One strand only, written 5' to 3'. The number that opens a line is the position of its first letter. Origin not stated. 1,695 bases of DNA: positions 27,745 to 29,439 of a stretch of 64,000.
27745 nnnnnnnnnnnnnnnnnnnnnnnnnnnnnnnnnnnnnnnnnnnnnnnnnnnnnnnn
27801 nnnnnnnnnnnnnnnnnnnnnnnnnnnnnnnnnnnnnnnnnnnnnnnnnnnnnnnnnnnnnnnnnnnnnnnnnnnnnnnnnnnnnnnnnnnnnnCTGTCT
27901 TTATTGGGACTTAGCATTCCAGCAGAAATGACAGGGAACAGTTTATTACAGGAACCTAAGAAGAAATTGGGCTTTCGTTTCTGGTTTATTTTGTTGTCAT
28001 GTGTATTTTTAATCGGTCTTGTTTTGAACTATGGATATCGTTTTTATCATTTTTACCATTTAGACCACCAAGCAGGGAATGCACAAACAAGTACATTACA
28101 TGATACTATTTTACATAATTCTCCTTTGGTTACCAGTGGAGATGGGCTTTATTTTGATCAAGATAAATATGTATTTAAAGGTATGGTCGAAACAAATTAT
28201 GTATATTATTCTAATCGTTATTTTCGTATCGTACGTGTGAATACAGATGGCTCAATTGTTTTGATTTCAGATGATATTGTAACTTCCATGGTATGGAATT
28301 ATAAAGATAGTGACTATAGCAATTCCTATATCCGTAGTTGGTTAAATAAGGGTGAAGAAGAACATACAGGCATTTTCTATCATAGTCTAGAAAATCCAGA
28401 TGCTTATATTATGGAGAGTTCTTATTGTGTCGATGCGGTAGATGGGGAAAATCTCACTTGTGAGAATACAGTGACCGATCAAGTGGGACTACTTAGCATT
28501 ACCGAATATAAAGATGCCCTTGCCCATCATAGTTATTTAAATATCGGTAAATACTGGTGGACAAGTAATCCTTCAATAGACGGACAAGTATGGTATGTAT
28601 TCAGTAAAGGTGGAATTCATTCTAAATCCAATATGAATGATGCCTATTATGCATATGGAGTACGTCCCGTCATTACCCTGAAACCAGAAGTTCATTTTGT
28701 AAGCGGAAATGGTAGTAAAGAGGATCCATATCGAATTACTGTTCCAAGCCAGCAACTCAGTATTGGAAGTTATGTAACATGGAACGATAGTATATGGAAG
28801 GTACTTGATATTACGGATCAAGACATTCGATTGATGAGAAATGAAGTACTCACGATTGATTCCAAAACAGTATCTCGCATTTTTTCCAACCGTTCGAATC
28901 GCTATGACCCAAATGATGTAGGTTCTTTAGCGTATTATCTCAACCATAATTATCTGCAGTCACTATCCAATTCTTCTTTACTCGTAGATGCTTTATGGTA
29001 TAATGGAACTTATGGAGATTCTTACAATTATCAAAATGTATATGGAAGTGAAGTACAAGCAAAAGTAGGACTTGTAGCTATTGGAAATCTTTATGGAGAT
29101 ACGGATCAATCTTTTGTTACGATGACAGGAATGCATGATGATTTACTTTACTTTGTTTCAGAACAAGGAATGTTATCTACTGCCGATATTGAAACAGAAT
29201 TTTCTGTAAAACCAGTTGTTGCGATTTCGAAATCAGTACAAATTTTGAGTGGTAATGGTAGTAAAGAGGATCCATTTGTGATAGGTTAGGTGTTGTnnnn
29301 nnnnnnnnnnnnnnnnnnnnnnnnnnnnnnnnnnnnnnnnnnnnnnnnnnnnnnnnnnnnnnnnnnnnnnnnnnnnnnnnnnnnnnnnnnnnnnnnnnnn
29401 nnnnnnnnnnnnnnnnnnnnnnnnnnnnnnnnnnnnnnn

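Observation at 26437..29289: Glycolytic enzyme GpmI is fused in frame to a transmembrane helix and a ~440-aa extracellular domain.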

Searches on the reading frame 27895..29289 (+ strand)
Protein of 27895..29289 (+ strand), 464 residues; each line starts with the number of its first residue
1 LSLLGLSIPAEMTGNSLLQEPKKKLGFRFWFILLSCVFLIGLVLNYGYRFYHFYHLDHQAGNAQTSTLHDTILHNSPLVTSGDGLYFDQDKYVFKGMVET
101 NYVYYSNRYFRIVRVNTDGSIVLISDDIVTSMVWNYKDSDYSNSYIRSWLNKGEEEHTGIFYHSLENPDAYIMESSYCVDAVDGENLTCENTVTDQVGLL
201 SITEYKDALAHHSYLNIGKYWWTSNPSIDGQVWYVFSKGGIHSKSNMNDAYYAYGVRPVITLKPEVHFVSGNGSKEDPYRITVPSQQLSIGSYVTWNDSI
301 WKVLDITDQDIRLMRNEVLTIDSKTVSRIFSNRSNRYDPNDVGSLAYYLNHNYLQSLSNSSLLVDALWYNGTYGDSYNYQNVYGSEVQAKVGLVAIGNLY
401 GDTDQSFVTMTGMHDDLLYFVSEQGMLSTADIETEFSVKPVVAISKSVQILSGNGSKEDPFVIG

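Call 3: search_protein_families(library=pfam, proteins=[window:27955-29289:+], max_evalue=1)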
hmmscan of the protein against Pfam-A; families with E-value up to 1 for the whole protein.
window:27955-29289:+ (444 aa): 1 family
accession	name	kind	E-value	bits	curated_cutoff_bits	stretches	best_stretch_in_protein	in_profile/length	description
PF19789.6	DUF6273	-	1.1e-08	35.6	23.5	1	99-243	2-171/172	Domain of unknown function (DUF6273)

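Call 4: search_protein_families(library=ncbifam, proteins=[window:27955-29289:+], max_evalue=1)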
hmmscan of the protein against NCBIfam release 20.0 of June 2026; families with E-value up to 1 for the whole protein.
window:27955-29289:+ (444 aa): 1 family
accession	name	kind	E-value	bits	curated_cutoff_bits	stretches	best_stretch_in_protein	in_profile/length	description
NF052683.1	UBP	equivalog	0.19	12.1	90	0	191-216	43-67/102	UBP family nucleoid-associated protein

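Call 7: find_homologous_proteins(query=window:27895-29289:+)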
Query window:27895-29289:+ (464 aa): 155 proteins with E <= 0.001 among 5418 candidates; the best 120 are listed.
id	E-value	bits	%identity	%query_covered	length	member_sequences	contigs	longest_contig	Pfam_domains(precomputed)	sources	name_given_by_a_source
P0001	4.0e-93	331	40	100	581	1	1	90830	-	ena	-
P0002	3.1e-91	325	38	95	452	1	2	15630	-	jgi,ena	jgi:hypothetical protein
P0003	1.5e-89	319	39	90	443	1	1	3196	PF19789.7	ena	-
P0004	3.5e-88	315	37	94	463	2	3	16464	PF19789.7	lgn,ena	-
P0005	4.6e-88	314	37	94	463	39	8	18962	PF19789.7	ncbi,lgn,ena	-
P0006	6.9e-87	310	37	95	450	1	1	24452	-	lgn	-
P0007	2.4e-86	308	36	94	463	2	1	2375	PF19789.7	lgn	-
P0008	2.7e-82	295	36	90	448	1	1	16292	PF19789.7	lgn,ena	-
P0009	1.7e-81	292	35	93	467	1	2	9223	-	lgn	-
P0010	2.8e-81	292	36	93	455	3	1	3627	-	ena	-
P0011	2.1e-79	286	35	93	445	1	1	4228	PF19789.7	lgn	-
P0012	6.7e-79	284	36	96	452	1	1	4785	PF19789.7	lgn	-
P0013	1.0e-78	283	35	94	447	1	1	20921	-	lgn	-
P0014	2.9e-75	272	35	93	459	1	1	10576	-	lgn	-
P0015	2.0e-74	269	36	93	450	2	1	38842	PF19789.7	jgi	jgi:hypothetical protein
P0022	3.5e-72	262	34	93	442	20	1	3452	PF19789.7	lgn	-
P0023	4.7e-72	261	35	100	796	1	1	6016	PF06415.19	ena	-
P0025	9.9e-72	260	34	94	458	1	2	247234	-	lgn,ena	-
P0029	8.5e-71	257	34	90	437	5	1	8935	PF19789.7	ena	-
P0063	4.6e-62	228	33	95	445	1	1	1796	PF19789.7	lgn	-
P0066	5.5e-61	225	35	93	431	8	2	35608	PF19789.7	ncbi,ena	-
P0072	3.7e-60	222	36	86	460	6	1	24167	PF19789.7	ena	-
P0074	5.6e-60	222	30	95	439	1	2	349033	PF19789.7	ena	-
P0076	1.4e-59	220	33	93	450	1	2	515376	-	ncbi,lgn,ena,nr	ncbi:MAG: hypothetical protein IKF19_03600 [Bacilli bacterium]|nr:hypothetical protein [Bacilli bact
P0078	2.6e-59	219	32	95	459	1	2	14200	PF19789.7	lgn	-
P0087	4.3e-57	212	35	85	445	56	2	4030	PF19789.7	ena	-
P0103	6.5e-53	198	32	94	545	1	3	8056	PF19789.7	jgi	-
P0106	1.9e-52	197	32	94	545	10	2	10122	PF19789.7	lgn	-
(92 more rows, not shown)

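Call 10: find_encoding_contigs(protein=P0023, flank=6000, max_places=4)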
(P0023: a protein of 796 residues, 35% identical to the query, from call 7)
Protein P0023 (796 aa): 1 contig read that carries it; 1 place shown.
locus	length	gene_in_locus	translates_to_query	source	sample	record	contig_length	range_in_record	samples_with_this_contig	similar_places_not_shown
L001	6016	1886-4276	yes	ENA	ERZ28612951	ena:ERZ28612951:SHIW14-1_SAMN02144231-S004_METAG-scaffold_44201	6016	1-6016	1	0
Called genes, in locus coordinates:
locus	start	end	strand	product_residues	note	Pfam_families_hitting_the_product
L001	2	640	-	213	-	?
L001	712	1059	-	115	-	-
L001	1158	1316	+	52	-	-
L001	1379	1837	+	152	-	-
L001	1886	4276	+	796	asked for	PF06415:iPGM_N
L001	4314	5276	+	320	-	PF09992:NAGPA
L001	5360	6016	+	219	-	?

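Call 11: find_encoding_contigs(protein=P0001, flank=8000, max_places=4)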
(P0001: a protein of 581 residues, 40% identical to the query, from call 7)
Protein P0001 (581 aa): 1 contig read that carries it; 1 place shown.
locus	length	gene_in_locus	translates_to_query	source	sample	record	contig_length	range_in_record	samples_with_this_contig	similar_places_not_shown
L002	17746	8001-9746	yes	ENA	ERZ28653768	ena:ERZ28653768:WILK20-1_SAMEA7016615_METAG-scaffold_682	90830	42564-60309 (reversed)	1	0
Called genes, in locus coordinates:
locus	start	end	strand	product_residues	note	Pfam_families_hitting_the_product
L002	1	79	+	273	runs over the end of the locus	PF01183:Glyco_hydro_25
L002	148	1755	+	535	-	PF20706:GT4-conflict, PF00534:Glycos_transf_1, PF13692:Glyco_trans_1_4, PF08660:Alg14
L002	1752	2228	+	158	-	PF04101:Glyco_tran_28_C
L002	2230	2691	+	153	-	-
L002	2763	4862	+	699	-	PF00580:UvrD-helicase, PF01443:Viral_helicase1 (faint), PF13245:AAA_19, PF13604:AAA_30 (faint), PF13087:AAA_12 (faint), PF13361:UvrD_C, PF13538:UvrD_C_2, PF21196:PcrA_UvrD_tudor (faint)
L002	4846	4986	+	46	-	-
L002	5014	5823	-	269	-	PF02673:BacA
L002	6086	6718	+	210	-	PF12227:DUF3603 (weak)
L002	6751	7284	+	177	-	-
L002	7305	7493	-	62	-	-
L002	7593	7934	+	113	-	-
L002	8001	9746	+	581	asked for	-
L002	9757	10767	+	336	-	PF09992:NAGPA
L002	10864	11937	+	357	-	-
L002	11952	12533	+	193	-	PF03193:RsgA_GTPase (faint), PF01926:MMR_HSR1, PF02421:FeoB_N (weak), PF04548:AIG1 (weak)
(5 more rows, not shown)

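Call 12: find_encoding_contigs(protein=P0005, flank=6000, max_places=3)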
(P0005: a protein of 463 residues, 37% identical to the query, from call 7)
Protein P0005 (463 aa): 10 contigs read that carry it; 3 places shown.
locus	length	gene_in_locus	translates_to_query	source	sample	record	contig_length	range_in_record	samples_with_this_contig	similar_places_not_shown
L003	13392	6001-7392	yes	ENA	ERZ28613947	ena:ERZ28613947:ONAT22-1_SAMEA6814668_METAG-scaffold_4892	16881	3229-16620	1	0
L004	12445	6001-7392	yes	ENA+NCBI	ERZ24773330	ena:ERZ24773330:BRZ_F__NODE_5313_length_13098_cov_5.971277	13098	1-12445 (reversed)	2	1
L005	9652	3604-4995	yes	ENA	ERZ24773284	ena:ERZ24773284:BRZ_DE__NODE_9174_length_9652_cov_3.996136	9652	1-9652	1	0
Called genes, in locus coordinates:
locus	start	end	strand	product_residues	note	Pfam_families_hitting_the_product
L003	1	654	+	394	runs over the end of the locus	PF00162:PGK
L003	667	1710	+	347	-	PF03706:LPG_synthase_TM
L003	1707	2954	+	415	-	PF13439:Glyco_transf_4, PF13477:Glyco_trans_4_2 (weak), PF13579:Glyco_trans_4_4, PF00534:Glycos_transf_1, PF13692:Glyco_trans_1_4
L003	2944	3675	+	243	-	PF00121:TIM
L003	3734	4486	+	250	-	PF00072:Response_reg, PF08769:Spo0A_C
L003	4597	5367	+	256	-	PF00072:Response_reg, PF08769:Spo0A_C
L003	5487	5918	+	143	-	-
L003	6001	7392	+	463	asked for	PF19789:DUF6273 (faint)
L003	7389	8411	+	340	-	PF09992:NAGPA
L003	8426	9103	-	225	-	-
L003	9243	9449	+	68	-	-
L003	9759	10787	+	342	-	-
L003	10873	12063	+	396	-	-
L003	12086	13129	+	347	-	PF01207:Dus, PF00977:His_biosynth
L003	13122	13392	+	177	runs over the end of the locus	?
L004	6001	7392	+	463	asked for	PF19789:DUF6273 (faint)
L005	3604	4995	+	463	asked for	PF19789:DUF6273 (faint)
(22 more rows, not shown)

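Call 13: find_encoding_contigs(protein=P0025, flank=6000, max_places=2)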
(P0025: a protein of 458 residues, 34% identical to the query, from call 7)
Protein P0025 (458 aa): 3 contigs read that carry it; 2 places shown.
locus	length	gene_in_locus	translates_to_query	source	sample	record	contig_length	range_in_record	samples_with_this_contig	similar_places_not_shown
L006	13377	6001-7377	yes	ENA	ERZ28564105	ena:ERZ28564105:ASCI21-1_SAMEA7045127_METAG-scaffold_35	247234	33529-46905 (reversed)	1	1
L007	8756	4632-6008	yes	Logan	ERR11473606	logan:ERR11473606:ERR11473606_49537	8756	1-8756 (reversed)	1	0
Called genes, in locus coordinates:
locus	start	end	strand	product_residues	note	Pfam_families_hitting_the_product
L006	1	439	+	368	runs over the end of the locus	PF01926:MMR_HSR1, PF02421:FeoB_N, PF06071:YchF-GTPase_C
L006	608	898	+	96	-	PF01250:Ribosomal_S6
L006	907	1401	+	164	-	PF00436:SSB, PF01336:tRNA_anti-codon (weak)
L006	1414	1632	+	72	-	PF01084:Ribosomal_S18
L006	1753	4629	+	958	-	PF00932:LTD, PF26342:TP_1001_2nd (faint), PF00932:LTD, PF13290:CHB_HEX_C_1, PF13287:Fn3_assoc, PF08757:CotH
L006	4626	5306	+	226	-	PF09359:VTC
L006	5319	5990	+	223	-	PF16316:DUF4956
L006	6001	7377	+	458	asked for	-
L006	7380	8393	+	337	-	PF09992:NAGPA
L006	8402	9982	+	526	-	PF00733:Asn_synthase (faint)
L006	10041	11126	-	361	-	PF02350:Epimerase_2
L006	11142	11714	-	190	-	PF00132:Hexapep, PF14602:Hexapep_2 (weak)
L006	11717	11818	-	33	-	-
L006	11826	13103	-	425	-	PF01943:Polysacc_synt, PF13440:Polysacc_synt_3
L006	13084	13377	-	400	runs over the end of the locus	PF00534:Glycos_transf_1, PF13692:Glyco_trans_1_4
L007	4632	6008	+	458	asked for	-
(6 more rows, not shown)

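Call 14: find_encoding_contigs(protein=P0076, flank=6000, max_places=2)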
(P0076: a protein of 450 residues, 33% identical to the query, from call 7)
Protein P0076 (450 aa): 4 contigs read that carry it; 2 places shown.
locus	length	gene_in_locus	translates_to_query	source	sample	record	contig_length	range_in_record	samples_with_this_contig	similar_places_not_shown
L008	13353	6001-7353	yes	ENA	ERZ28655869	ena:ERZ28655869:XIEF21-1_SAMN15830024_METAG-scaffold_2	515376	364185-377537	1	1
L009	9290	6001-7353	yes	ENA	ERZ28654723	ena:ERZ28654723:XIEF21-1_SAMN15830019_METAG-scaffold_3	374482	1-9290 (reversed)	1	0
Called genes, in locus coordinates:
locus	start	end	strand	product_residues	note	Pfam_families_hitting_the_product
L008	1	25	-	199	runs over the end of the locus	PF00908:dTDP_sugar_isom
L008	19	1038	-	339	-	PF01073:3Beta_HSD, PF01370:Epimerase, PF02719:Polysacc_synt_2, PF04321:RmlD_sub_bind, PF07993:NAD_binding_4, PF16363:GDP_Man_Dehyd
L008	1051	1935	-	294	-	PF01370:Epimerase, PF04321:RmlD_sub_bind, PF01073:3Beta_HSD, PF02719:Polysacc_synt_2, PF16363:GDP_Man_Dehyd, PF07993:NAD_binding_4 (weak)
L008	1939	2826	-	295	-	PF00483:NTP_transferase, PF12804:NTP_transf_3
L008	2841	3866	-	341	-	PF00953:Glycos_transf_4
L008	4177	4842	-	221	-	-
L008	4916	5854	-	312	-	PF00535:Glycos_transf_2, PF10111:Glyco_tranf_2_2, PF13641:Glyco_tranf_2_3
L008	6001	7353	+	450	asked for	-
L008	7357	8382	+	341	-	PF09992:NAGPA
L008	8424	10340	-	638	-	PF03717:PBP_dimer, PF00905:Transpeptidase, PF03793:PASTA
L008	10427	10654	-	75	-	-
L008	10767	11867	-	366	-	PF00089:Trypsin, PF13365:Trypsin_2, PF00595:PDZ, PF13180:PDZ_2, PF17820:PDZ_6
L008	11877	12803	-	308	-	PF07751:Abi_2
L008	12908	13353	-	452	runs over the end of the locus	PF17210:SdrD_B (faint), PF17802:SpaA, PF19403:SpaA_2 (faint), PF19625:DUF6130 (faint), PF13620:CarboxypepD_reg (faint), PF24421:Ig_J (faint), PF17802:SpaA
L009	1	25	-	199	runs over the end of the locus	PF00908:dTDP_sugar_isom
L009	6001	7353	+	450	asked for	-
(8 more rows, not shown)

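Call 28: find_related_loci(query=A1, collection=genome_contigs, flank=6000)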
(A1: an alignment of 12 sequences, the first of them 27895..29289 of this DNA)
Query A1 (464 aa) in genome_contigs; peptide patterns used: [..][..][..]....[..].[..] (x = any residue, [..] = any of these).
180 stretches matched a pattern; 111 encode a relative of the query (tblastn E <= 1e-3); the best 80 are kept; 80 distinct loci.
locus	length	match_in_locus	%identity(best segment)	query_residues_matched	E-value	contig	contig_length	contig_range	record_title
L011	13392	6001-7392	82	1-464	0e+0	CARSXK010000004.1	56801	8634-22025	MAG TPA_asm: uncultured Bacilli bacterium isolate MGBC129510 genome assembly, contig: MGBC129510.4, whole genome shotgun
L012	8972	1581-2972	76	1-464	0e+0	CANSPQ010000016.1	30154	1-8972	MAG TPA_asm: uncultured Bacillales bacterium isolate SRR15730548_bin.42_metawrap_v1.3_MAG genome assembly, contig: NODE.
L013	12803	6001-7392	75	1-464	0e+0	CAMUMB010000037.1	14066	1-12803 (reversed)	MAG TPA_asm: uncultured Bacillales bacterium isolate SRR14038239_bin.65_metawrap_v1.3_MAG genome assembly, contig: NODE.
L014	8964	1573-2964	60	1-464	0e+0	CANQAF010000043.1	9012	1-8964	MAG: uncultured Bacilli bacterium isolate Lapin-002__bin35 genome assembly, contig: Lapin-002__NODE_10252_length_9012_co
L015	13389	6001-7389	58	1-464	0e+0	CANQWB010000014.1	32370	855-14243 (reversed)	MAG: uncultured Bacilli bacterium isolate Lapin-014__bin1 genome assembly, contig: Lapin-014__NODE_1003_length_32370_cov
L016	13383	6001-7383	41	1-463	1e-119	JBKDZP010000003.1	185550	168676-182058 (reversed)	MAG: Bacilli bacterium isolate VLC_121 c_000002371853, whole genome shotgun sequence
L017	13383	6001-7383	42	1-463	1e-105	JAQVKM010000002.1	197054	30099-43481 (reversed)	MAG: Bacilli bacterium isolate STE_87 NODE_75_length_197054_cov_6.416982_Sandtown_E, whole genome shotgun sequence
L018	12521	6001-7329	39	29-464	4e-103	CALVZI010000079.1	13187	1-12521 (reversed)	MAG: uncultured Bacilli bacterium isolate E10__bin67 genome assembly, contig: E10__k127_3499691, whole genome shotgun se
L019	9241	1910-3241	38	31-463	3e-93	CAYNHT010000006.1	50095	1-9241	MAG TPA_asm: uncultured Muribaculaceae bacterium isolate SRP241341_co1_139 genome assembly, contig: NODE_841_length_5009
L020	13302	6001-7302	38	1-463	2e-91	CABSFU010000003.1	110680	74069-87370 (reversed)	MAG TPA_asm: uncultured Bacillales bacterium isolate MGYG-HGUT-02248 genome assembly, contig: GUT_GENOME139761_3, whole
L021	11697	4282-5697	35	1-463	1e-89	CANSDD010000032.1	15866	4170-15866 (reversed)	MAG TPA_asm: uncultured Tenericutes bacterium isolate SRR15510215_bin.47_metawrap_v1.3_MAG genome assembly, contig: NODE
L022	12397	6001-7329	37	31-464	3e-87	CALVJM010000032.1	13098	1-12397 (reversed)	MAG: uncultured Bacilli bacterium isolate BRZ_F__bin63 genome assembly, contig: BRZ_F__NODE_5313_length_13098_cov_5.9712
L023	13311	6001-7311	34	31-461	2e-79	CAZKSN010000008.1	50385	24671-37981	MAG TPA_asm: uncultured Muribaculaceae bacterium isolate SRP294416_co1_712 genome assembly, contig: NODE_942_length_5038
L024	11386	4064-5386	34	31-463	3e-79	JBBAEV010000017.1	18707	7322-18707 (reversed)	MAG: Bacilli bacterium isolate SO_2017_LW2_23 scaffold_6543_c1_LW138R_2017, whole genome shotgun sequence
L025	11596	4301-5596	35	31-464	1e-77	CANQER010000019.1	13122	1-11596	MAG: uncultured Bacilli bacterium isolate Lapin-005__bin52 genome assembly, contig: Lapin-005__NODE_6487_length_13122_co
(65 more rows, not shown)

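Call 39: predict_structure(alignment_id=A2)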
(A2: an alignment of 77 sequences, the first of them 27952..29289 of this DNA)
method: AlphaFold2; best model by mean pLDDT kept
length: 445 residues; sequences in the alignment: 77
mean_pLDDT: 93.7   pTM: 0.87
mean pLDDT of the five models: 93.7, 93.6, 93.2, 92.8, 92.5
residues with pLDDT >= 90: 388; 70-90: 43; 50-70: 11; < 50: 3
segments of 3 or more residues with pLDDT < 50: none
pLDDT, mean of each block of 10 residues (from residue 1): 67 95 97 81 69 95 96 97 97 98 98 92 96 96 97 98 85 97 96 97 96 96 92 96 97 96 91 95 96 96 95 96 97 92 95 93 97 97 89 93 95 97 96 94 93
secondary structure, 60 per line:
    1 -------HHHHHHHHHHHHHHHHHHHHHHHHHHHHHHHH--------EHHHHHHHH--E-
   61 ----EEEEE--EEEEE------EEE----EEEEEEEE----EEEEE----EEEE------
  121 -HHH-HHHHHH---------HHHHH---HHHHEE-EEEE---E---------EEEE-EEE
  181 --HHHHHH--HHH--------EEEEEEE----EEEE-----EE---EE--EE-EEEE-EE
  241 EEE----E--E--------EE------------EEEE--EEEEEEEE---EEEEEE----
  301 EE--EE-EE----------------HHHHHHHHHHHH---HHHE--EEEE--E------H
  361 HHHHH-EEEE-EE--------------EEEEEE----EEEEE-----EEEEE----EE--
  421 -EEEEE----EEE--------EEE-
elements in order: H8-39 H49-56 E65-69 E72-76 E83-85 E90-97 E102-106 E111-114 H126-131 H141-145 H149-152 E156-159 E173-176 E178-180 H183-188 E202-208 E213-216 E234-237 E239-243 E274-277 E280-287 E291-296 H326-337 E347-350 H360-365 E367-370 E388-393 E398-402 E408-412 E422-426 E431-433 E442-444
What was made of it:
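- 27970..28029 (+): Single transmembrane helix, a type II signal-anchor (residues 512-531). AF2 gives a continuous helix over model residues 8-39 (call 39).
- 28030..28068 (+): Conserved juxtamembrane helix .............. R535 and Y540 are invariant in 77 family members. AF2 helix (call 39).
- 28090..28737 (+): Ectodomain module 1 (DUF6273, C-type-lectin-like), ending in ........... It holds the only two ectodomain Cys (664, 675), which are nearly invariant. AF2 pLDDT 93.7 (call 39).
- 28738..29286 (+): Ectodomain module 2, a divergent repeat of module 1 ending in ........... Confident AF2 model (call 39).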

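Call 43: fold_search(model_id=the predicted structure, library=pdb)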
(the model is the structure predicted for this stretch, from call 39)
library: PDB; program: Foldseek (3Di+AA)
matches with E <= 10: 156; with E <= 0.001: 1
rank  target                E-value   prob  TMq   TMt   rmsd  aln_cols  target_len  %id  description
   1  9qa6                  1.4e-07  1.00  0.31  0.17  18.5       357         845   18  Cryo-EM structure of Thomasclavelia ramosa IgA peptidase (IgAse) active site mutant (S32-N876) (released 2025-06-25)
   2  5h3k                  3.3e-01  0.01  0.07  0.06  24.4       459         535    8  Crystal structure of a hypothetical protein from Synechocystis (released 2017-10-25)
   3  5ao5_A                4.1e-01  0.03  0.11  0.11  16.4       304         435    9  Endo180 D1-4, monoclinic form (released 2015-10-28)
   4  6rji                  5.2e-01  0.03  0.07  0.16  18.9       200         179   12  X-ray structure of the elongation factor P of S. aureus (released 2020-04-01)
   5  5oik_Z                7.0e-01  0.01  0.09  0.09  23.6       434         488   10  Structure of an RNA polymerase II-DSIF transcription elongation complex (released 2017-09-13)
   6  5zbf                  7.4e-01  0.02  0.11  0.17  17.9       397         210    7  Crystal structure of 4-hydroxyphenylpyruvic acid bound AerE from Microcystis aeruginosa (released 2019-02-13)
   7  7xn7_W                7.4e-01  0.02  0.09  0.07  22.1       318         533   10  RNA polymerase II elongation complex containing Spt4/5, Elf1, Spt6, Spn1 and Paf1C (released 2022-09-07)
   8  7lk7                  9.3e-01  0.03  0.08  0.07  14.4       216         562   10  Structure of the Exo-alpha-L-galactosidase BpGH29 from Bacteroides plebeius in complex with L-galactose (released 2022-02-09)
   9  7ljj                  9.3e-01  0.02  0.08  0.07  18.7       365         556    9  Structure of the Exo-alpha-L-galactosidase BpGH29 from Bacteroides plebeius (released 2022-02-09)
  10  9qeq_Z                9.3e-01  0.01  0.08  0.07  19.9       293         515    9  Structure of the transcribing Pol II-DSIF-SPT6-U1 snRNP complex (released 2025-07-09)
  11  5ao5_B                1.0e+00  0.02  0.10  0.10  16.6       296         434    8  Endo180 D1-4, monoclinic form (released 2015-10-28)
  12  3juu_A                1.0e+00  0.02  0.09  0.12  15.8       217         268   12  Crystal structure of porphyranase B (PorB) from Zobellia galactanivorans (released 2010-04-07)
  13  9wms_W                1.2e+00  0.01  0.08  0.07  21.5       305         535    9  Co-transcriptional histone H3K36 methylation complex containing RNA polymerase II elongation complex, Set2, and the up (released 2025-12-24)
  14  9bdt_I                1.3e+00  0.02  0.06  0.09  16.2       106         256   11  Apolipoprotein B 100 bound to LDL receptor and legobody (released 2024-12-25)
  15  9gar                  1.4e+00  0.01  0.07  0.07  22.2       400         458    9  Siderophore-binding lipoprotein XusB from Barnesiella viscericola (released 2025-08-06)
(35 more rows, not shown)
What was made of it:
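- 28090..28737 (+): Foldseek hit to 9qa6, E 1.4e-7 (call 43).
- On DUF6273 (PF19789), C-type-lectin-like ligand-binding domain: 9qa6 E 1.4e-7 (call 43).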

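Call 57: search_protein_families(library=pfam, proteins=[P0023, P0001], max_evalue=1)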
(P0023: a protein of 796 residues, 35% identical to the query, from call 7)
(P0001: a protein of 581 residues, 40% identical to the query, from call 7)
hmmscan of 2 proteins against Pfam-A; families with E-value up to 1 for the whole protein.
P0023 (796 aa): 4 families
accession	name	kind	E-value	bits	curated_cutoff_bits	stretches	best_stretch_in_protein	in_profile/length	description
PF06415.18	iPGM_N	-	9.9e-31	107.4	27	1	41-241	1-209/217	BPG-independent PGAM N-terminus (iPGM_N)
PF19789.6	DUF6273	-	0.0014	19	23.5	1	481-597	28-171/172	Domain of unknown function (DUF6273)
PF24950.1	Fn3_Dep-1_6th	-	0.052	14.2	25.5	1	464-533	36-99/107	Dep-1 sixth Fn3-like domain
PF18449.8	Endotoxin_C2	-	0.57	11.2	30.7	0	109-132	22-45/63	Pesticidal crystal protein Cry1Aa, domain IV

P0001 (581 aa): 3 families
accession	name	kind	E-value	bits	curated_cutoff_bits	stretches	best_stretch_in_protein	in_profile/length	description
PF19789.6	DUF6273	-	0.0013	19.1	23.5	1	265-384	29-171/172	Domain of unknown function (DUF6273)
PF06009.19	Laminin_II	-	0.14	12.7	33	1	13-46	67-100/138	Laminin Domain II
PF18719.7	ArlS_N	-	0.26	12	27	1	29-130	8-103/140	ArlS sensor domain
